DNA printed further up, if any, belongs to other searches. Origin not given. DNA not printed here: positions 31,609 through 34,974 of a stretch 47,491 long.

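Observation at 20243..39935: Composite gamma-glutamyl/amide-bond locus with outer-membrane uptake, two periplasmic GGTs, glutamate import and dedicated sensing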

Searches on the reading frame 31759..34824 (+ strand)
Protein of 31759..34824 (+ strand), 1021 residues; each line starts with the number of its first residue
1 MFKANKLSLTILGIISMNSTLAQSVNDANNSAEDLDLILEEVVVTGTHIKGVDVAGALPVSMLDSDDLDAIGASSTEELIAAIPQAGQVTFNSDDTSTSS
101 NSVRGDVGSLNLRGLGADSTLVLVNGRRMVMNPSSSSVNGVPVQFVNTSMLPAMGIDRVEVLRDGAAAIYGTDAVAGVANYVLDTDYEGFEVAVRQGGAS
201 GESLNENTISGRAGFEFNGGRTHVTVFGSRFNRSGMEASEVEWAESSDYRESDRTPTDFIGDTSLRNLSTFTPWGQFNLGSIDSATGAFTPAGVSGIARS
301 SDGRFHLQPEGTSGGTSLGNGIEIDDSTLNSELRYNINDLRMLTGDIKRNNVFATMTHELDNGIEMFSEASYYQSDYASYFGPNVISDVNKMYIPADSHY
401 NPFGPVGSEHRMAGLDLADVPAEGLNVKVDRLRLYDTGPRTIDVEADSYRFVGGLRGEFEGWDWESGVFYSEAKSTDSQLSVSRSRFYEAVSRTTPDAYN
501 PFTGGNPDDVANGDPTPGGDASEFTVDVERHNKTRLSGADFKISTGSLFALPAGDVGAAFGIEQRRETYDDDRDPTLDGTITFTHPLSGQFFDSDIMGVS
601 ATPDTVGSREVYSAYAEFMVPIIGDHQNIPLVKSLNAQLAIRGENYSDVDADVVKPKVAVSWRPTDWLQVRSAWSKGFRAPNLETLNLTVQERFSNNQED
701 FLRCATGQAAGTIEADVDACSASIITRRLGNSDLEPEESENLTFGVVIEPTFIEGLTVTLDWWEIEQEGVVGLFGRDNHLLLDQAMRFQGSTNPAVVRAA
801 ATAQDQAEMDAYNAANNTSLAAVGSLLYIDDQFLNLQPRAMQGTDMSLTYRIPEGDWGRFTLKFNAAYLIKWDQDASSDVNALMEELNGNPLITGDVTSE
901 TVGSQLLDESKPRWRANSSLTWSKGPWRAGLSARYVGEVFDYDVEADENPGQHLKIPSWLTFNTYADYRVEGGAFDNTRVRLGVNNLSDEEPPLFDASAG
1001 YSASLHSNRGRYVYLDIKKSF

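Call 4: search_protein_families(library=pfam, proteins=[window:31759-34824:+])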
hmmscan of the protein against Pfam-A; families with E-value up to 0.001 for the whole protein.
window:31759-34824:+ (1021 aa): 2 families
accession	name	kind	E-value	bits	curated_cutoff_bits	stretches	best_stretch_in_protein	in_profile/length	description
PF00593.30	TonB_dep_Rec_b-barrel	-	2.4e-33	117.1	27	1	456-987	55-436/436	TonB dependent receptor-like, beta-barrel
PF07715.20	Plug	-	2.6e-14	54.1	23.9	1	59-178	8-107/107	TonB-dependent Receptor Plug Domain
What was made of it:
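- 31759..34824 (+): 1021-aa TonB-dependent outer-membrane receptor of an uncharacterised family. Plug and barrel domains (call 4).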

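Call 6: search_protein_families(library=ncbifam, proteins=[window:31759-34824:+], max_evalue=0.01)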
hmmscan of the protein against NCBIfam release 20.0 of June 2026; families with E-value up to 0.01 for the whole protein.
window:31759-34824:+ (1021 aa): 18 families
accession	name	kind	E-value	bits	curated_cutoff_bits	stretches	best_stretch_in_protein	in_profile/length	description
TIGR01786.1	TonB-hemlactrns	subfamily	5.1e-22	78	323.75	1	641-991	425-685/719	TonB-dependent hemoglobin/transferrin/lactoferrin family receptor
TIGR01785.1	TonB-hemin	subfamily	8e-22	77.4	316.85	3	638-746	403-478/677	TonB-dependent heme/hemoglobin receptor family protein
NF010048.1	PRK13524.1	subfamily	7.1e-15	54.5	493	1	23-227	24-218/744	FepA family TonB-dependent siderophore receptor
TIGR01779.1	TonB-B12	equivalog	3.1e-14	52.5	599.7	1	22-244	11-207/614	TonB-dependent vitamin B12 receptor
NF010051.0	PRK13528.1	subfamily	2.2e-13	49.3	583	1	36-186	31-174/727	FepA family TonB-dependent siderophore receptor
NF010010.0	PRK13483.1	equivalog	2.5e-12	45.6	927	1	22-198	16-177/660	ligand-gated channel protein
TIGR01782.1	TonB-Xanth-Caul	subfamily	1.4e-09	36.8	310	1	644-991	575-838/868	TonB-dependent receptor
NF010012.0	PRK13486.1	equivalog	2.1e-09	36.3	924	1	102-203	76-177/696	TonB-dependent receptor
NF050067.1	TonBEntbctnRecCfrA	equivalog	2.9e-09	35.8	1200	1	21-193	9-167/698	TonB-dependent ferric enterobactin receptor CfrA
NF007926.1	PRK10641.1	equivalog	5.3e-09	35.2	836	1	41-204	29-174/617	TonB-dependent vitamin B12 receptor BtuB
NF010011.0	PRK13484.1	equivalog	6.4e-09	34.6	1197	1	108-184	86-159/682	IreA family TonB-dependent siderophore receptor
NF010038.0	PRK13513.1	equivalog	2.1e-07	29.9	942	1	109-197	92-178/659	ligand-gated channel protein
NF007478.2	PRK10064.1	equivalog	3.4e-07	28.9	745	1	109-182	88-156/663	catecholate siderophore receptor CirA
NF041676.1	FecA_OM_dicitr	equivalog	5.2e-06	24.7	1100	1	63-252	139-313/773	TonB-dependent Fe(3+) dicitrate receptor FecA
TIGR04056.1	OMP_RagA_SusC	subfamily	1.7e-05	23.4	368.25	1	39-178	78-198/981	SusC/RagA family TonB-linked outer membrane protein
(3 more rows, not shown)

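Call 8: find_homologous_proteins(query=window:31759-34824:+)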
Query window:31759-34824:+ (1021 aa): 5030 proteins with E <= 0.001 among 8000 candidates; the best 120 are listed.
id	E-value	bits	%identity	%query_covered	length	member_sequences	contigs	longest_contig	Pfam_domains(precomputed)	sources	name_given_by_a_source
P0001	0.0e+0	2306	100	100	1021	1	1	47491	PF07715.21,PF00593.31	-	-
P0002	0.0e+0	1895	80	100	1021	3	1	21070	PF07715.21,PF00593.31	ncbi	-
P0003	0.0e+0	1809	77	100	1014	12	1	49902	PF07715.21,PF00593.31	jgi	-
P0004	0.0e+0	1777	76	100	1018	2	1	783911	PF07715.21,PF00593.31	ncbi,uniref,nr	ncbi:TonB-dependent receptor [Pseudomaricurvus alkylphenolicus]|uniref:TonB-dependent receptor domai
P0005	0.0e+0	1762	75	100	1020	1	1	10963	PF07715.21,PF00593.31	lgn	-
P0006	0.0e+0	1745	75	100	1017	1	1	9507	PF07715.21,PF00593.31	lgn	-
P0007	0.0e+0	1741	74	100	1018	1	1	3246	PF07715.21,PF00593.31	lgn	-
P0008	0.0e+0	1575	68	100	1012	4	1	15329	PF07715.21,PF00593.31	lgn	-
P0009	0.0e+0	1565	68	100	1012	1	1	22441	PF07715.21,PF00593.31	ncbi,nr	ncbi:MAG: TonB-dependent receptor [Cellvibrionaceae bacterium]|nr:TonB-dependent receptor [Cellvibri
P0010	0.0e+0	1556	67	100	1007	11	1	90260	PF07715.21,PF00593.31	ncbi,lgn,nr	ncbi:MAG: TonB-dependent receptor [Cellvibrionaceae bacterium]|nr:TonB-dependent receptor [Cellvibri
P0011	0.0e+0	1538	66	100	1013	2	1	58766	PF07715.21,PF00593.31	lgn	-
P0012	0.0e+0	1044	50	97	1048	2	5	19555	PF07715.21,PF00593.31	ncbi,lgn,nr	ncbi:MAG TPA: TonB-dependent receptor [Woeseiaceae bacterium]|nr:TonB-dependent receptor [Woeseiacea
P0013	0.0e+0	1037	49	100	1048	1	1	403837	PF07715.21,PF00593.31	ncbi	-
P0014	0.0e+0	1034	52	96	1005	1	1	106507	PF07715.21,PF00593.31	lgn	-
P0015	0.0e+0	1026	49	97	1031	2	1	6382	PF07715.21,PF00593.31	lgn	-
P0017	0.0e+0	1017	51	96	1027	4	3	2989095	PF07715.21,PF00593.31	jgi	-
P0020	1.3e-288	978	50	99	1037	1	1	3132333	PF07715.21,PF00593.31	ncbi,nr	ncbi:TonB-dependent receptor [Porticoccaceae bacterium LTM1]|nr:TonB-dependent receptor [Porticoccac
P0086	8.7e-233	794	43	100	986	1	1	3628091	PF07715.21,PF00593.31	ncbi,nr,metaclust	nr:TonB-dependent receptor [Hyphomonas sp. Mor2]|metaclust:status=active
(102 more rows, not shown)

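Call 9: find_encoding_contigs(protein=P0004, flank=10000, max_places=2)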
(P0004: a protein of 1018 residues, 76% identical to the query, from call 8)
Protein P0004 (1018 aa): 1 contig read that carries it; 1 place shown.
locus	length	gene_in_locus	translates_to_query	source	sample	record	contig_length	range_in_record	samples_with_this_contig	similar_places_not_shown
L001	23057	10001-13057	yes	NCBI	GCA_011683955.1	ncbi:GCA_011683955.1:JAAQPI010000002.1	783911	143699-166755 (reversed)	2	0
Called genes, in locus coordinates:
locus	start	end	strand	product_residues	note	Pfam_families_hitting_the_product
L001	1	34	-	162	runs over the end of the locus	-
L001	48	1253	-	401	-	PF03616:Glt_symporter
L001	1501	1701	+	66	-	-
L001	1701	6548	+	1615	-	PF21075:GDH_ACT1, PF21073:GDH_HM1, PF21076:GDH_ACT2, PF21079:GDH_HM2, PF21077:GDH_ACT3, PF21078:GDH_HM3, PF05088:Bac_GDH_CD, PF21074:GDH_C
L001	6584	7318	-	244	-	PF00072:Response_reg, PF00486:Trans_reg_C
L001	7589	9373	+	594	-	PF01019:G_glu_transpept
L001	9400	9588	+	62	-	-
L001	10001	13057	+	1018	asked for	PF07715:Plug, PF00593:TonB_dep_Rec_b-barrel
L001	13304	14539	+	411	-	PF18027:Pepdidase_M14_N (faint), PF00246:Peptidase_M14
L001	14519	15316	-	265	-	-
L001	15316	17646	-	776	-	PF00512:HisKA, PF02518:HATPase_c, PF00072:Response_reg, PF01627:Hpt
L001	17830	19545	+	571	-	PF01019:G_glu_transpept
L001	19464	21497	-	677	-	PF07695:7TMR-DISM_7TM (weak), PF00512:HisKA, PF02518:HATPase_c (faint), PF00072:Response_reg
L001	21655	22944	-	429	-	PF02844:GARS_N, PF01071:GARS_A, PF02655:ATP-grasp_3 (weak), PF02786:CPSase_L_D2 (weak), PF02222:ATP-grasp (weak), PF02843:GARS_C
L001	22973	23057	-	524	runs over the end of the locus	PF02142:MGS, PF01808:AICARFT_IMPCHas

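Call 10: find_encoding_contigs(protein=P0010, flank=10000, max_places=2)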
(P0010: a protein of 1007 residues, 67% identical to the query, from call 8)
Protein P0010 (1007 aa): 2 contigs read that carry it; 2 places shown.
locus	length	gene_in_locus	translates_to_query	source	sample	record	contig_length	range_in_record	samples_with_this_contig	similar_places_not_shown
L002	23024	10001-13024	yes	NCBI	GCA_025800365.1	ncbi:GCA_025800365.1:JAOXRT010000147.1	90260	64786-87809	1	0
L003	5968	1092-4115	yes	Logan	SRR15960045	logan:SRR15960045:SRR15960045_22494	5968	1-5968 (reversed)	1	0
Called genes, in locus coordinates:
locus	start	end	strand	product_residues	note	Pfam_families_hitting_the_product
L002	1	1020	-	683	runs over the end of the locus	PF19310:TOP_N, PF01432:Peptidase_M3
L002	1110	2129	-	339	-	PF12625:Arabinose_bd, PF00165:HTH_AraC (faint), PF12833:HTH_18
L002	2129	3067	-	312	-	PF00990:GGDEF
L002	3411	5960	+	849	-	PF07715:Plug, PF00593:TonB_dep_Rec_b-barrel, PF14905:OMP_b-brl_3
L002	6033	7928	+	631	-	PF02333:Phytase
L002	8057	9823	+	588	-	PF01019:G_glu_transpept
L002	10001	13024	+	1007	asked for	PF07715:Plug, PF00593:TonB_dep_Rec_b-barrel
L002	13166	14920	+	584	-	PF01019:G_glu_transpept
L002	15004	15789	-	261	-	-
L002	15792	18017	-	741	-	PF00512:HisKA, PF02518:HATPase_c, PF00072:Response_reg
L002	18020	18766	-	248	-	PF00072:Response_reg, PF00486:Trans_reg_C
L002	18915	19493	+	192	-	PF25084:LbH_EIF2B (faint), PF21711:DCTN5 (weak), PF25087:GMPPB_C (faint), PF00132:Hexapep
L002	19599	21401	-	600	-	PF05960:DUF885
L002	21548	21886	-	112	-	PF16479:DUF5056 (weak)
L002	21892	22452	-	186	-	PF04542:Sigma70_r2, PF08281:Sigma70_r4_2, PF04545:Sigma70_r4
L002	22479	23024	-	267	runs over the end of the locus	PF19762:DUF6249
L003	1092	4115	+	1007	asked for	PF07715:Plug, PF00593:TonB_dep_Rec_b-barrel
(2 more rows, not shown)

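Call 11: find_encoding_contigs(protein=P0020, flank=10000, max_places=2)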
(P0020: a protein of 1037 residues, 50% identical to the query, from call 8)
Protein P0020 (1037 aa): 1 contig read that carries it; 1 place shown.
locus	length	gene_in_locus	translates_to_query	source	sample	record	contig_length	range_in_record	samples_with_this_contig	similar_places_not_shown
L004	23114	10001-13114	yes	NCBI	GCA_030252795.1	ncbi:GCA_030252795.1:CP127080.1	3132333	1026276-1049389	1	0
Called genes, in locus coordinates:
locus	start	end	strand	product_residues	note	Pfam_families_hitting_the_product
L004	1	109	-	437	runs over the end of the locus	PF00202:Aminotran_3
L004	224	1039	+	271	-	PF04784:DUF547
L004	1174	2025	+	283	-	PF01171:ATP_bind_3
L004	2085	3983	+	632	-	PF00005:ABC_tran, PF02463:SMC_N (faint), PF03193:RsgA_GTPase (faint), PF13555:AAA_29 (faint), PF01926:MMR_HSR1 (faint), PF12848:ABC_tran_Xtn, PF00005:ABC_tran, PF16326:ABC_tran_CTD, +3 more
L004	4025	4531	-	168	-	-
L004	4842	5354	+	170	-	PF01661:Macro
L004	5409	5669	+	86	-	PF16691:DUF5062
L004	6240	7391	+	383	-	PF03616:Glt_symporter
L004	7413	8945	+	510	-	PF16868:NMT1_3, PF09084:NMT1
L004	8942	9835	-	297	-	PF00126:HTH_1, PF03466:LysR_substrate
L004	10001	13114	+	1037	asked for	PF07715:Plug, PF00593:TonB_dep_Rec_b-barrel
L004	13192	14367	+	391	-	PF00246:Peptidase_M14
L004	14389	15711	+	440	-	PF02784:Orn_Arg_deC_N, PF00278:Orn_DAP_Arg_deC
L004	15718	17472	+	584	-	PF01019:G_glu_transpept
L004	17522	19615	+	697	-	PF09587:PGA_cap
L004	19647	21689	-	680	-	PF00009:GTP_EFTU, PF01926:MMR_HSR1 (weak), PF22042:EF-G_D2, PF14492:EFG_III, PF03764:EFG_IV, PF00679:EFG_C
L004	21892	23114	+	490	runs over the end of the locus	PF00478:IMPDH, PF00571:CBS, PF03060:NMO (weak), PF01070:FMN_dh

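Call 13: find_encoding_contigs(protein=P0003, flank=10000, max_places=1)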
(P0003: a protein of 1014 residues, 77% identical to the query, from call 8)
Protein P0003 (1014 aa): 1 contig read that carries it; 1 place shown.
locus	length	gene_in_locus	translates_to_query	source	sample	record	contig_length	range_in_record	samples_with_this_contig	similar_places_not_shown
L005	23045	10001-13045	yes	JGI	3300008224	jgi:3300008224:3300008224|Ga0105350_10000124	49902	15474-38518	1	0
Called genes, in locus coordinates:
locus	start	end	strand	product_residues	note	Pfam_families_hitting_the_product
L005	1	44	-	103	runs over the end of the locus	PF01541:GIY-YIG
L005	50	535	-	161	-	PF00226:DnaJ (weak)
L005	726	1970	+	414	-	PF25919:BSH_CusB (faint), PF25917:BSH_RND, PF25954:Beta-barrel_RND_2 (faint), PF25990:Beta-barrel_YknX, PF26002:Beta-barrel_AprE, PF25989:YknX_C (weak)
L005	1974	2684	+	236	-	PF02463:SMC_N (faint), PF00005:ABC_tran, PF13304:AAA_21 (faint)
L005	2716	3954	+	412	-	PF12704:MacB_PCD, PF02687:FtsX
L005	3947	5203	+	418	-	PF12704:MacB_PCD, PF02687:FtsX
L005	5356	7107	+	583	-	PF01019:G_glu_transpept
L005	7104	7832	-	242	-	PF00072:Response_reg, PF00486:Trans_reg_C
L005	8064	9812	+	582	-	PF01019:G_glu_transpept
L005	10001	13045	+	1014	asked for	PF07715:Plug, PF00593:TonB_dep_Rec_b-barrel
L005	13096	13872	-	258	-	-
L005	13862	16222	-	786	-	PF00512:HisKA, PF02518:HATPase_c, PF00072:Response_reg, PF01627:Hpt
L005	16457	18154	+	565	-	PF01019:G_glu_transpept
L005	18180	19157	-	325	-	PF01207:Dus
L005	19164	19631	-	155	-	PF00885:DMRL_synthase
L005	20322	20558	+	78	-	PF04277:OAD_gamma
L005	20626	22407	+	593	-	PF00682:HMGL-like, PF02436:PYC_OADA, PF00364:Biotin_lipoyl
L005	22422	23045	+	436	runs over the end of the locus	PF03977:OAD_beta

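Call 14: find_encoding_contigs(protein=P0017, flank=10000, max_places=1)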
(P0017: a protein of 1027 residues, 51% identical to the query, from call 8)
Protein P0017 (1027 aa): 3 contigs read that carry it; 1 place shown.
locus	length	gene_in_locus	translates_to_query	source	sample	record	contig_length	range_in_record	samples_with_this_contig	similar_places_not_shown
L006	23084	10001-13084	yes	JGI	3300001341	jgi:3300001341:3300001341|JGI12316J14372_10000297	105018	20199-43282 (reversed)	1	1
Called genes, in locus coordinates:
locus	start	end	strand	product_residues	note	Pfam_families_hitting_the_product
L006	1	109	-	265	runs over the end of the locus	PF03466:LysR_substrate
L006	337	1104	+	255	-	PF00106:adh_short, PF08659:KR, PF13561:adh_short_C2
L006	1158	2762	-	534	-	PF01979:Amidohydro_1 (faint), PF07969:Amidohydro_3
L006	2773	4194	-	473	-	PF03553:Na_H_antiporter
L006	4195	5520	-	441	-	PF02784:Orn_Arg_deC_N, PF00278:Orn_DAP_Arg_deC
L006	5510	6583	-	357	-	PF00246:Peptidase_M14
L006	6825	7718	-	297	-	PF00126:HTH_1, PF03466:LysR_substrate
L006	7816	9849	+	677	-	PF09587:PGA_cap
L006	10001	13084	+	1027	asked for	PF07715:Plug, PF00593:TonB_dep_Rec_b-barrel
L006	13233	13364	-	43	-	-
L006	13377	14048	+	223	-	-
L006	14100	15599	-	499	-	PF01204:Trehalase, PF22422:MGH1-like_GH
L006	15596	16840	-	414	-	PF07690:MFS_1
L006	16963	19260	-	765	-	PF07715:Plug, PF00593:TonB_dep_Rec_b-barrel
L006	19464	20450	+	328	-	PF00356:LacI, PF00532:Peripla_BP_1, PF13407:Peripla_BP_4, PF13377:Peripla_BP_3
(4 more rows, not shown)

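Call 15: find_encoding_contigs(protein=P0086, flank=10000, max_places=1)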
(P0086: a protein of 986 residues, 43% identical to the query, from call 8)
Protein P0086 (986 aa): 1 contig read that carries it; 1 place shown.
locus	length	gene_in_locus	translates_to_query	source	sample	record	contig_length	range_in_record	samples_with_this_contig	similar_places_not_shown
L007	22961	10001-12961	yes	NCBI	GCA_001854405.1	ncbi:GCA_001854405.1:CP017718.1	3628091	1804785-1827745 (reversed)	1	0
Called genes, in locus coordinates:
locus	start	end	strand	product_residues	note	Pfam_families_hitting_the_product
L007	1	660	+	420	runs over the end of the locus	PF00202:Aminotran_3, PF00155:Aminotran_1_2 (weak)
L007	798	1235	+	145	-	PF27546:MICAH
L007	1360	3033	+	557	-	PF08450:SGL (faint), PF21959:DUF6923 (faint)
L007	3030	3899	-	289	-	PF00685:Sulfotransfer_1, PF13469:Sulfotransfer_3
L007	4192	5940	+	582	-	PF00128:Alpha-amylase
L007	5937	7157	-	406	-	-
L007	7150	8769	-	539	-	PF00702:Hydrolase, PF05116:S6PP (faint), PF08282:Hydrolase_3 (weak)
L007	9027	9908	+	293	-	PF00126:HTH_1, PF03466:LysR_substrate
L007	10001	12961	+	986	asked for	PF07715:Plug, PF00593:TonB_dep_Rec_b-barrel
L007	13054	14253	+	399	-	PF01266:DAO, PF07992:Pyr_redox_2 (faint)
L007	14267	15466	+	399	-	PF00246:Peptidase_M14, PF24827:AstE_AspA_cat (weak)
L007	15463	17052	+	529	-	PF01979:Amidohydro_1, PF07969:Amidohydro_3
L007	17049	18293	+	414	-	PF00375:SDF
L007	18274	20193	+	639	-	PF09587:PGA_cap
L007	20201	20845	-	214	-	PF00027:cNMP_binding, PF13545:HTH_Crp_2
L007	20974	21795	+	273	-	PF04116:FA_hydroxylase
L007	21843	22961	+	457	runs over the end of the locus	PF06863:DUF1254, PF06742:DUF1214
